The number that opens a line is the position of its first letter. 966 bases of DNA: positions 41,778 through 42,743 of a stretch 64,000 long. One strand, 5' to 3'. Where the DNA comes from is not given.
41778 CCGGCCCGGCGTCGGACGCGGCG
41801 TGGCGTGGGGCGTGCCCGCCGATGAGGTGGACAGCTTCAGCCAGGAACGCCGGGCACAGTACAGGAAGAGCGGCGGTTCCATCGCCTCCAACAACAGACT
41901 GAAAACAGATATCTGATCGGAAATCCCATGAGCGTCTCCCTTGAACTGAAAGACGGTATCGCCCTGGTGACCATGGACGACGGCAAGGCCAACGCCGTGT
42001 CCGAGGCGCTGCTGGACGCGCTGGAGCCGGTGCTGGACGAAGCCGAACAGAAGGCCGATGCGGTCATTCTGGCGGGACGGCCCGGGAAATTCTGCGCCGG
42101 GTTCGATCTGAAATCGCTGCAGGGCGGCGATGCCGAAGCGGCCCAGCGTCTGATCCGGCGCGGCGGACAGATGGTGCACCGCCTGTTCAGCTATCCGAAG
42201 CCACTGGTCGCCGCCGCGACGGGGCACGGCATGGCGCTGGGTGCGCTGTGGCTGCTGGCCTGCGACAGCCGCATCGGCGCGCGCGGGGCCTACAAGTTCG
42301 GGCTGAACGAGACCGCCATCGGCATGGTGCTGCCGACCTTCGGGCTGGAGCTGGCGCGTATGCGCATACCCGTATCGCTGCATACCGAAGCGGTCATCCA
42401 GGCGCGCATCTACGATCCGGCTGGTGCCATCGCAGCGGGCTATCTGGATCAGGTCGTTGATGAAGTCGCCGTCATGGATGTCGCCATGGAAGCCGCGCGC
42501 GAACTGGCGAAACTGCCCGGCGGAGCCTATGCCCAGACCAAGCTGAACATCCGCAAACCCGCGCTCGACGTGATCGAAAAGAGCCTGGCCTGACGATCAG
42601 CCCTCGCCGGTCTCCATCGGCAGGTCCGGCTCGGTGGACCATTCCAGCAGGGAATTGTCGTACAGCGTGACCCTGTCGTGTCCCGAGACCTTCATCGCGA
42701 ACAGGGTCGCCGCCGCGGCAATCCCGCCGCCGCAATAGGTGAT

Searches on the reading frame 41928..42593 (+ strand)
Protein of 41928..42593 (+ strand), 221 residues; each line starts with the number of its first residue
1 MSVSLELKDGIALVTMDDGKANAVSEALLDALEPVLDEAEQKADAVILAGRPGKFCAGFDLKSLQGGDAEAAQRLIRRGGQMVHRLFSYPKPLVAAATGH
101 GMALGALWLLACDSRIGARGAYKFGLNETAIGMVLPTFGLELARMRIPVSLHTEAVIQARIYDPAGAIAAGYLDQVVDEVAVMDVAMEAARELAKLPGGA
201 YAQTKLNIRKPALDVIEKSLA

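Call 27: search_protein_families(library=pfam, proteins=[window:41928-42593:+], max_evalue=0.001)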
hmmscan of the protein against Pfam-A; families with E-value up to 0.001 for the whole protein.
window:41928-42593:+ (221 aa): 2 families
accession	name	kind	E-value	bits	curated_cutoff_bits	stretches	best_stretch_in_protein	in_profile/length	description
PF00378.25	ECH_1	-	1.3e-33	116.9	27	1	8-213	3-210/251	Enoyl-CoA hydratase/isomerase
PF16113.10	ECH_2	-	6.3e-13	49.4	27.2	1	20-186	11-181/335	Enoyl-CoA hydratase/isomerase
